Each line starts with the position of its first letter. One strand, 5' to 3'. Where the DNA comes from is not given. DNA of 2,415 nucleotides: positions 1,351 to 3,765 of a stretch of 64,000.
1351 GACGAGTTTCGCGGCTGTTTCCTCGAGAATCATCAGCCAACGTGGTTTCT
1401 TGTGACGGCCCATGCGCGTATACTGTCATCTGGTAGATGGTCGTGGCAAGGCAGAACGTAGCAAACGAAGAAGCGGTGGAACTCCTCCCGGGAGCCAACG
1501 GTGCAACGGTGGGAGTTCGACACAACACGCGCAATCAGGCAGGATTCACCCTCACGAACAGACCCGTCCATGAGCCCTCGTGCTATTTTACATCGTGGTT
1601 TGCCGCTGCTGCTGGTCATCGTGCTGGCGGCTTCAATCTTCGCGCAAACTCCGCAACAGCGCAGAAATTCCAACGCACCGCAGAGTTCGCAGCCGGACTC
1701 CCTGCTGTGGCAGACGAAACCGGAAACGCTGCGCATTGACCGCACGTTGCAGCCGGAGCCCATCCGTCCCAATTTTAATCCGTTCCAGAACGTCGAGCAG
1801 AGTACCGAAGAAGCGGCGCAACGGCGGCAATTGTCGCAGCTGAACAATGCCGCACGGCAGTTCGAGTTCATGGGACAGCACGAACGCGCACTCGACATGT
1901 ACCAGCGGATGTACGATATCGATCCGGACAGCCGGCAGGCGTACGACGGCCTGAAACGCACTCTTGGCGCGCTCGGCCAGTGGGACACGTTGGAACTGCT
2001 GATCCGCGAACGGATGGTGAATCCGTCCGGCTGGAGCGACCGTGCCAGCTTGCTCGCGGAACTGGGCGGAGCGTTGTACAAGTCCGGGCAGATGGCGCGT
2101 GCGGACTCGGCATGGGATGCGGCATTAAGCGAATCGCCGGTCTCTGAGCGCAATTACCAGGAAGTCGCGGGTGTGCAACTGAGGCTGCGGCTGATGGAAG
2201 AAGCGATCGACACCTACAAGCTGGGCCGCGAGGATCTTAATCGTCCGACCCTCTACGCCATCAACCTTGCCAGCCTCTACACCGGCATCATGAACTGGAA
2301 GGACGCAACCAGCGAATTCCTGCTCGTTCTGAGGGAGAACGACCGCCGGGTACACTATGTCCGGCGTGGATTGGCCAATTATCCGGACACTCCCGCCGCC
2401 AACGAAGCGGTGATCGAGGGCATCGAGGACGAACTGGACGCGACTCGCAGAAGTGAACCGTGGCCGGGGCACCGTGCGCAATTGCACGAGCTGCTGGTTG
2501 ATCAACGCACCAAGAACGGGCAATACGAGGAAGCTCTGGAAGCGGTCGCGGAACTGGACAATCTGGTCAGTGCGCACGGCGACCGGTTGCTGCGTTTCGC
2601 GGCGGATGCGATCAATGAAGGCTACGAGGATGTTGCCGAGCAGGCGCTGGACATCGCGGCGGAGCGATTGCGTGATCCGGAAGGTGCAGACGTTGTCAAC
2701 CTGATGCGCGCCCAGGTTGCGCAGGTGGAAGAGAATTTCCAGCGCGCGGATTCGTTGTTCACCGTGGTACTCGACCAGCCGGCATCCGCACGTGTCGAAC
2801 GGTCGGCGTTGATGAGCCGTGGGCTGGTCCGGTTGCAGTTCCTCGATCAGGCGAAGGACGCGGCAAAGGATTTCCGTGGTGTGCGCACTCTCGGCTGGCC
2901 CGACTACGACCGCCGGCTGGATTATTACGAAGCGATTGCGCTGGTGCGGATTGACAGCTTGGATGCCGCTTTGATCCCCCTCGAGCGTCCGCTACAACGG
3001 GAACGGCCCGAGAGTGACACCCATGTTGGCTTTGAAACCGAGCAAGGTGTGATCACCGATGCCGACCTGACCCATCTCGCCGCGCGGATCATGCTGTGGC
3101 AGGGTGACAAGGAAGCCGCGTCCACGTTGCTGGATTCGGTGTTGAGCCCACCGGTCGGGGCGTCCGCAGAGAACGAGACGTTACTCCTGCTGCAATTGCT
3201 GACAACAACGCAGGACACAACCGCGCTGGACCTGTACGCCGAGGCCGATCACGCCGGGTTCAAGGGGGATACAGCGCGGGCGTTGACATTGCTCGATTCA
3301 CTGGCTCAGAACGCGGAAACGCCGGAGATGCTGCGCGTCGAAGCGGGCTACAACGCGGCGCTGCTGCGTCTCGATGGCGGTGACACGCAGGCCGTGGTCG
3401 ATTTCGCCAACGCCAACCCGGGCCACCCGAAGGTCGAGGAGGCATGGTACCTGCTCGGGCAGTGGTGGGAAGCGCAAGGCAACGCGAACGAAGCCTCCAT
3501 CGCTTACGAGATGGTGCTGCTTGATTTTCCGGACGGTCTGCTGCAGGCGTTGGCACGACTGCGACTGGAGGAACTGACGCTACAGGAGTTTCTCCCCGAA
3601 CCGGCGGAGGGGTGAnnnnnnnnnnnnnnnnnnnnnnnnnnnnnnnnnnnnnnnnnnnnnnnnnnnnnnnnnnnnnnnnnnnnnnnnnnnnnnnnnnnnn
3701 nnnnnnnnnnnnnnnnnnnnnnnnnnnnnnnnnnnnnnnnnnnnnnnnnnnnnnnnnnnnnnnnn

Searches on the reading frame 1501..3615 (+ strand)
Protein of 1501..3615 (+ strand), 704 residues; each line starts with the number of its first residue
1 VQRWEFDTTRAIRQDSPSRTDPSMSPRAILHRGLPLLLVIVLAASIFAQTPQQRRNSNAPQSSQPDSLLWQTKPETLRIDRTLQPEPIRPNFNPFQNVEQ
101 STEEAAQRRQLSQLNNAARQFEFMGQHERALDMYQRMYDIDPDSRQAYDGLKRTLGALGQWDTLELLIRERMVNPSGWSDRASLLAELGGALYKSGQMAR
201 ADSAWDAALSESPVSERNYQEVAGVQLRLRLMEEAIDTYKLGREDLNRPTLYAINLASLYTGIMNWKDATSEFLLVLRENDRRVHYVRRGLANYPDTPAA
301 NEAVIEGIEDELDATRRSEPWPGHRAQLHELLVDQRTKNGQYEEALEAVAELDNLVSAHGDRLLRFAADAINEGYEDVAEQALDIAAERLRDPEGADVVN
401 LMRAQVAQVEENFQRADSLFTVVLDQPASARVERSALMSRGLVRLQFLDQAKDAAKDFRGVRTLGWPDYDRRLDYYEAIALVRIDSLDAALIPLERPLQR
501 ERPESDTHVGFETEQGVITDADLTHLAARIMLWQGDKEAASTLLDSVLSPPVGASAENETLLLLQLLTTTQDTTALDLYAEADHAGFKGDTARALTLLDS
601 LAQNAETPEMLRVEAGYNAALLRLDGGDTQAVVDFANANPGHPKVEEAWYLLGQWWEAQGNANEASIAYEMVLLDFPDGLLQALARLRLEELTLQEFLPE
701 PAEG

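Call 10: search_protein_families(library=pfam, proteins=[window:1501-3615:+], max_evalue=0.001)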
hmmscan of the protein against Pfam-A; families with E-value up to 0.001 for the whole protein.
window:1501-3615:+ (704 aa): 4 families
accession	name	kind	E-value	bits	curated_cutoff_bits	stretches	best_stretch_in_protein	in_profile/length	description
PF07719.23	TPR_2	-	9e-08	32.1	27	0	647-676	2-31/34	Tetratricopeptide repeat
PF14559.12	TPR_19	-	2.2e-06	28.3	25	0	125-162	5-42/68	Tetratricopeptide repeat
PF13174.12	TPR_6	-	4.1e-06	27.5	26.3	0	647-678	1-32/33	Tetratricopeptide repeat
PF13428.12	TPR_14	-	0.00013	22.7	23.5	0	117-149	7-39/44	Tetratricopeptide repeat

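Call 19: search_protein_families(library=ncbifam, proteins=[window:1501-3615:+], max_evalue=0.01)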
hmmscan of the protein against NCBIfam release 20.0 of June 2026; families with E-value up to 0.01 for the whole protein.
window:1501-3615:+ (704 aa): 3 families
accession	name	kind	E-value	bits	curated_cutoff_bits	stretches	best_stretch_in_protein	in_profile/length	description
NF040959.1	MamA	equivalog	1.6e-06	27.8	200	0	128-237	19-126/204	magnetosome protein MamA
TIGR02795.1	tol_pal_ybgF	equivalog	4.7e-06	27.2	90.1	1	630-680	23-73/119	tol-pal system protein YbgF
TIGR02917.1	PEP_TPR_lipo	equivalog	0.00049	18.1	312.2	0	625-669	35-79/899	XrtA/PEP-CTERM system TPR-repeat protein PrsT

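Call 33: find_homologous_proteins(query=window:1501-3615:+, max_evalue=1e-20)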
Query window:1501-3615:+ (704 aa): 3 proteins with E <= 1e-20 among 8000 candidates.
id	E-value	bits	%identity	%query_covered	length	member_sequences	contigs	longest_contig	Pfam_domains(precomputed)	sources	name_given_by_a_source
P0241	0.0e+0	1499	100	97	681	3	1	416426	PF14559.13,PF13428.13,PF07719.24,PF13174.13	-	-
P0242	2.1e-251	854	63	91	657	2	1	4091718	PF00515.35,PF13432.13,PF13428.13,PF07719.24,PF13174.13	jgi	jgi:tetratricopeptide (TPR) repeat protein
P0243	1.6e-241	822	59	96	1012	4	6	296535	PF14559.13,PF13174.13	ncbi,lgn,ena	-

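Call 34: list_cluster_members(proteins=[P0241, P0121])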
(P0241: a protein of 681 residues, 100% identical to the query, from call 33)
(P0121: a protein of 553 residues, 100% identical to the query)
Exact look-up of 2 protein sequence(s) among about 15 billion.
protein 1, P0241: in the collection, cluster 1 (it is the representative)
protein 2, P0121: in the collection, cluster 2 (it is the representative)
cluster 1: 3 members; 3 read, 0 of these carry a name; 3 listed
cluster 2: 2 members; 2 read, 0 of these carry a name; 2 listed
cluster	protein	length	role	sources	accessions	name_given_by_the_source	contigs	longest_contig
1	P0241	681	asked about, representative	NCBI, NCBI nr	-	-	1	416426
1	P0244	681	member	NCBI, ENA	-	-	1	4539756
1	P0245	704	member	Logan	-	-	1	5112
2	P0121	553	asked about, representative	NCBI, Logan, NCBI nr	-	-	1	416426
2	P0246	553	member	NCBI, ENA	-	-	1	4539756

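Call 35: find_encoding_contigs(protein=P0246, flank=10000, max_places=3)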
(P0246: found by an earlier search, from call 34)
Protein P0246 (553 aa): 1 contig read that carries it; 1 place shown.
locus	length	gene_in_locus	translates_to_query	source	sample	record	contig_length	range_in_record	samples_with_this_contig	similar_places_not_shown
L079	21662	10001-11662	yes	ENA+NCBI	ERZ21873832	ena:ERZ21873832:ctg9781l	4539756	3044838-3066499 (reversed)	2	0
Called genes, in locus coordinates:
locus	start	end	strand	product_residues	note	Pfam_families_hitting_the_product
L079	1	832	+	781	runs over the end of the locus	PF01839:FG-GAP (faint), PF13517:FG-GAP_3, PF13860:FlgD_ig (weak), PF18962:Por_Secre_tail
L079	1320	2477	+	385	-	PF01839:FG-GAP (faint), PF13517:FG-GAP_3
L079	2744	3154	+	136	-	PF13860:FlgD_ig (faint), PF18962:Por_Secre_tail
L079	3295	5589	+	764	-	PF18962:Por_Secre_tail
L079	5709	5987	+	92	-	-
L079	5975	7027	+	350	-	PF13860:FlgD_ig (weak), PF18962:Por_Secre_tail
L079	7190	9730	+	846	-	-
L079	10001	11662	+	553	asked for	PF18962:Por_Secre_tail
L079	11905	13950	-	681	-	PF07719:TPR_2 (faint), PF13174:TPR_6 (faint), PF13428:TPR_14 (faint), PF14559:TPR_19 (faint)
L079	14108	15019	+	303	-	PF03279:Lip_A_acyltrans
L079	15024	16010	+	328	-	PF00294:PfkB, PF08543:Phos_pyr_kin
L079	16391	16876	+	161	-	PF01467:CTP_transf_like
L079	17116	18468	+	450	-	PF02881:SRP54_N, PF13401:AAA_22 (faint), PF00448:SRP54, PF01656:CbiA (weak), PF02978:SRP_SPB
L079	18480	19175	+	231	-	PF00886:Ribosomal_S16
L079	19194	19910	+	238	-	PF01782:RimM, PF05239:PRC, PF24986:PRC_RimM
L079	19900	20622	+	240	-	PF01746:tRNA_m1G_MT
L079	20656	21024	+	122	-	PF01245:Ribosomal_L19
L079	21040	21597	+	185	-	PF07155:ECF-ribofla_trS (faint), PF12822:ECF_trnsprt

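Call 39: find_encoding_contigs(protein=P0242, flank=10000, max_places=2)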
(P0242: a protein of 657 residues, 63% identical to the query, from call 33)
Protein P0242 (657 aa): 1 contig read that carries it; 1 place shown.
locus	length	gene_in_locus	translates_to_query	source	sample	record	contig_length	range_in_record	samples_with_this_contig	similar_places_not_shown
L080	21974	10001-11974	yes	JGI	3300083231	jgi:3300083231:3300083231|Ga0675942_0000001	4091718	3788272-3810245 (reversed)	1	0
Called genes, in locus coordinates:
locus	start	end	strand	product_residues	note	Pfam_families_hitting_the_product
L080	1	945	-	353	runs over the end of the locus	PF01926:MMR_HSR1 (faint), PF06071:YchF-GTPase_C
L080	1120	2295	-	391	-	PF13487:HD_5 (weak)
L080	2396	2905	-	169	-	PF07155:ECF-ribofla_trS (weak), PF12822:ECF_trnsprt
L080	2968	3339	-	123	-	PF01245:Ribosomal_L19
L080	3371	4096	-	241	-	PF01746:tRNA_m1G_MT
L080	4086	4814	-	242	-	PF01782:RimM, PF05239:PRC (weak), PF24986:PRC_RimM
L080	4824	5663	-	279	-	PF00886:Ribosomal_S16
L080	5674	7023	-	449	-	PF01656:CbiA (faint), PF02881:SRP54_N, PF00448:SRP54, PF02978:SRP_SPB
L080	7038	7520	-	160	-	PF01467:CTP_transf_like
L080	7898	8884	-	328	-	PF00294:PfkB, PF08543:Phos_pyr_kin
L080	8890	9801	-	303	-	PF03279:Lip_A_acyltrans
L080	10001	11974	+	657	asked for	PF00515:TPR_1 (faint), PF07719:TPR_2 (faint), PF13174:TPR_6 (faint), PF13428:TPR_14 (faint), PF13432:TPR_16 (faint)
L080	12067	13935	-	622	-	PF18962:Por_Secre_tail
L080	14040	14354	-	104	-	-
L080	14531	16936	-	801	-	PF06439:3keto-disac_hyd (faint), PF18962:Por_Secre_tail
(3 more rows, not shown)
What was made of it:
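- A more distant genome carries different CTD-bearing genes at the same chromosomal position (call 39).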
